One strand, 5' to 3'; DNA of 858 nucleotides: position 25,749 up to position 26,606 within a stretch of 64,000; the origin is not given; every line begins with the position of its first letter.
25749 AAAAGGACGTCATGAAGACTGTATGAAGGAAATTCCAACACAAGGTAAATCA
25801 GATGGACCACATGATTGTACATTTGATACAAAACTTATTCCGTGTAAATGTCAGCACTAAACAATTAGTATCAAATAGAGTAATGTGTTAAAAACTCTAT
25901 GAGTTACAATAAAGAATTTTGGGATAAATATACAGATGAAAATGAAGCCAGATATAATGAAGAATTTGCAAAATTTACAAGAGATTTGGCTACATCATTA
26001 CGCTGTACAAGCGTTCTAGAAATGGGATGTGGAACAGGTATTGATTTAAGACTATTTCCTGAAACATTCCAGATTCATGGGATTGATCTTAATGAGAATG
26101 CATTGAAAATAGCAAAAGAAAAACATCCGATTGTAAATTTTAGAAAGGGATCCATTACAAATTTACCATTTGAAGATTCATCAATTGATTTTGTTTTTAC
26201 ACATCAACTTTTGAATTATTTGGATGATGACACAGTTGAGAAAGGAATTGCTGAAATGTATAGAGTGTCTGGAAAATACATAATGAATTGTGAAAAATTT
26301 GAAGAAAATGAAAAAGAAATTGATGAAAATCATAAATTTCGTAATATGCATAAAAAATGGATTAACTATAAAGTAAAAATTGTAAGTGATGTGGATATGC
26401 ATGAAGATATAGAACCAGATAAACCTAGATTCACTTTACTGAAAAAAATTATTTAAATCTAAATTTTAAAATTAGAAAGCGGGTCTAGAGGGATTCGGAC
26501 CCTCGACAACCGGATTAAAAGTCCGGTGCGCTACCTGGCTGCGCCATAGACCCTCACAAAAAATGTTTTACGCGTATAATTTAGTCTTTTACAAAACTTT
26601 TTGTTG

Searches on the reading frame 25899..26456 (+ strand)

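Call 67: search_protein_families(library=pfam, proteins=[window:25899-26456:+], max_evalue=0.001)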
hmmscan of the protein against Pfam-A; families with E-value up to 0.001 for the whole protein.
window:25899-26456:+ (185 aa): 7 families
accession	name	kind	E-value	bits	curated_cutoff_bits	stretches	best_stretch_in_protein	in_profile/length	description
PF13649.12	Methyltransf_25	-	1.6e-18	67.6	27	1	39-123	1-92/97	Methyltransferase domain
PF08241.18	Methyltransf_11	-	2.3e-17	63.9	21.2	1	40-123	1-86/95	Methyltransferase domain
PF13847.12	Methyltransf_31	-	3.2e-13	50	27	1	37-144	5-125/145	Methyltransferase domain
PF08242.18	Methyltransf_12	-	8.4e-09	36.5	30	1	40-122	1-90/98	Methyltransferase domain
PF01209.24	Ubie_methyltran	-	1.2e-07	31.8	20.1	1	23-123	35-142/233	ubiE/COQ5 methyltransferase family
PF13489.12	Methyltransf_23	-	2.3e-07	31.1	27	1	21-110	7-96/164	Methyltransferase domain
PF07021.18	MetW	-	0.00095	19.3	21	0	37-134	15-112/193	Methionine biosynthesis protein MetW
